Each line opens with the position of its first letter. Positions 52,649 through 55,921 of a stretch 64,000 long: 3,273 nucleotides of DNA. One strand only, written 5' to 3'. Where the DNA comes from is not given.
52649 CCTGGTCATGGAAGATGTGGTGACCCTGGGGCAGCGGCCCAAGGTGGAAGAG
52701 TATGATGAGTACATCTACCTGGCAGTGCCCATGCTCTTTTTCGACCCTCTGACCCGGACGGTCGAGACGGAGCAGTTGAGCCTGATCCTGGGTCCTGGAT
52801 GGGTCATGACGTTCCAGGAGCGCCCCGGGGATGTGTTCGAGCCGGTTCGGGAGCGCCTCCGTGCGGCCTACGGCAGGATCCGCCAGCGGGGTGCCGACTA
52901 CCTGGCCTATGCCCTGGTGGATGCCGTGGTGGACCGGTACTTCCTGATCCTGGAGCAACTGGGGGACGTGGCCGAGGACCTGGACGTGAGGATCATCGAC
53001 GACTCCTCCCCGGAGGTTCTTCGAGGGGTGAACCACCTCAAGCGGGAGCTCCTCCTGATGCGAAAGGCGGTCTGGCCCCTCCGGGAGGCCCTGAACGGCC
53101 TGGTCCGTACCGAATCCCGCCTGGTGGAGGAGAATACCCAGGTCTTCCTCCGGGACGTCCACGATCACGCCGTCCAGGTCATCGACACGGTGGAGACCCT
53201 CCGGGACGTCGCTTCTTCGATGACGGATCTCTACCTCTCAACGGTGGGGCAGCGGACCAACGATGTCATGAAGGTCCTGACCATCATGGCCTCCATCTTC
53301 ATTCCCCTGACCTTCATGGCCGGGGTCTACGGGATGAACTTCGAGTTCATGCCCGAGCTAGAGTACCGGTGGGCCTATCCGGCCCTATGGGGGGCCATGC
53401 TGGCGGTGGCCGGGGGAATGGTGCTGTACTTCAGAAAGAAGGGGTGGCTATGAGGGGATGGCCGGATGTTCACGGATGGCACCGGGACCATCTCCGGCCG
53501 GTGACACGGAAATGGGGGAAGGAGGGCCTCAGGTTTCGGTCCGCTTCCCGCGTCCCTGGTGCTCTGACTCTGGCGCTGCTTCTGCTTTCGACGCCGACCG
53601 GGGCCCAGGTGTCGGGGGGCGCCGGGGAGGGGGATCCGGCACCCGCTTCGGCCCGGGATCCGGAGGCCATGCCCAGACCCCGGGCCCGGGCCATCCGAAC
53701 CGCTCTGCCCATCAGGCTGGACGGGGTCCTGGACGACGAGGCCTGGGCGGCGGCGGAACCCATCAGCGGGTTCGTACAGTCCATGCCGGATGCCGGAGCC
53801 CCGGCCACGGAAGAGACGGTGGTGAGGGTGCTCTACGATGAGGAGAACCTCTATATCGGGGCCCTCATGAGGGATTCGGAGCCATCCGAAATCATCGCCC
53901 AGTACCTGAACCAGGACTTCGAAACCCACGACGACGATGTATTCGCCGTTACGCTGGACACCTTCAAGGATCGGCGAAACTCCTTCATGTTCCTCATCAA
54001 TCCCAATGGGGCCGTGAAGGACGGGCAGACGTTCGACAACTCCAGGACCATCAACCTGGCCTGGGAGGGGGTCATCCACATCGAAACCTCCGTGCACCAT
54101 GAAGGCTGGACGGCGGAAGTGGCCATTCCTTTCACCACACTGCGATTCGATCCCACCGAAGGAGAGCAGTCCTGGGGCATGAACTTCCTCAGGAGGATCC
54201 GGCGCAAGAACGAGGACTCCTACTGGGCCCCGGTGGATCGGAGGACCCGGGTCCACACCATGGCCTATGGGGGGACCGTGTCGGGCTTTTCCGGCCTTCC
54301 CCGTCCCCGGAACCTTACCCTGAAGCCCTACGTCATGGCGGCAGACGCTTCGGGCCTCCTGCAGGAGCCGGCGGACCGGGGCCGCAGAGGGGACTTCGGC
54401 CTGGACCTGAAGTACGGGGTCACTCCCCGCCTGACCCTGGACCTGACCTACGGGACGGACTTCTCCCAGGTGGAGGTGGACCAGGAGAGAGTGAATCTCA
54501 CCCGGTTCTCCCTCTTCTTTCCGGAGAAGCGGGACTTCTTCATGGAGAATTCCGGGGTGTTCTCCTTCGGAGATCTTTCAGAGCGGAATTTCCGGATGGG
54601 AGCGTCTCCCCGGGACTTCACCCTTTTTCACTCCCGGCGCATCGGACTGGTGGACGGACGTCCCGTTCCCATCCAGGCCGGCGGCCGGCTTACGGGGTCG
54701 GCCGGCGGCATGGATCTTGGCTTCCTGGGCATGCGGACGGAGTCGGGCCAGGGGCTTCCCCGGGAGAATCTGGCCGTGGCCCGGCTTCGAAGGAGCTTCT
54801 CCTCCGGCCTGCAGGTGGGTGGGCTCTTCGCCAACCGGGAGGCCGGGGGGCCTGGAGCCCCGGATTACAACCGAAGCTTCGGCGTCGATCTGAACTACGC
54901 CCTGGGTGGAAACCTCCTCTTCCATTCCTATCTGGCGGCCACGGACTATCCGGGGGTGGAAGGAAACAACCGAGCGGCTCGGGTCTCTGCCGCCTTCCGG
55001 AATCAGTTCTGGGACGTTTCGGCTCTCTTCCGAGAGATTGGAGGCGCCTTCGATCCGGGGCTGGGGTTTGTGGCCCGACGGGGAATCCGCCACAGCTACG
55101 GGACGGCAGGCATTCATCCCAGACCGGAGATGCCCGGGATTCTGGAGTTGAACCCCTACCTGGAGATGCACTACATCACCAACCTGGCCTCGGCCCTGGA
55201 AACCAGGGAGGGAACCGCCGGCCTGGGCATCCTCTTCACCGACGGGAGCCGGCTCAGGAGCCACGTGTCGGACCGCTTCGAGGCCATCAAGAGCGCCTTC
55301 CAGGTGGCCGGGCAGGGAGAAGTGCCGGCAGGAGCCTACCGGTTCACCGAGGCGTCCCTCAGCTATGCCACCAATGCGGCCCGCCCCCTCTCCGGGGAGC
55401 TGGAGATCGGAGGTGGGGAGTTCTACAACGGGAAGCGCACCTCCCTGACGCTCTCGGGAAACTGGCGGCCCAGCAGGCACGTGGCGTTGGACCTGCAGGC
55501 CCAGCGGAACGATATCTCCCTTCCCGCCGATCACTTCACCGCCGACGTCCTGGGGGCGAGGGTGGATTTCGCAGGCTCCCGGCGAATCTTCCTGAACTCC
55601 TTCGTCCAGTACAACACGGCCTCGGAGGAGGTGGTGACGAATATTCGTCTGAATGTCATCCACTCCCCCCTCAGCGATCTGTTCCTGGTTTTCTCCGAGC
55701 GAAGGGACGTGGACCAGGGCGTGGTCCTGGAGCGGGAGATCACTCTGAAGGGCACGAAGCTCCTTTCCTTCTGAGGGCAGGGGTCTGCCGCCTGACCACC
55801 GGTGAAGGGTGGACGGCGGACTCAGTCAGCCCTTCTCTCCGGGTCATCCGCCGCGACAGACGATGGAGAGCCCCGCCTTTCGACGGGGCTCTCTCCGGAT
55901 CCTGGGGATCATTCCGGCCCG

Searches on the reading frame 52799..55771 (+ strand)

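Call 64: search_protein_families(library=pfam, proteins=[window:52799-55771:+], max_evalue=0.00001)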
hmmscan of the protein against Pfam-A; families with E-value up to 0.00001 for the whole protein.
window:52799-55771:+ (991 aa): 2 families
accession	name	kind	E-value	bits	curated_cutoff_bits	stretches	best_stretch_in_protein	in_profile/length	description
PF19313.5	DUF5916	-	3.3e-16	59.6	22.6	1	504-606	3-100/572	Domain of unknown function (DUF5916)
PF06452.16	CBM9_1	-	2.4e-08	34.5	23.4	1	307-463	1-146/185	Carbohydrate family 9 binding domain-like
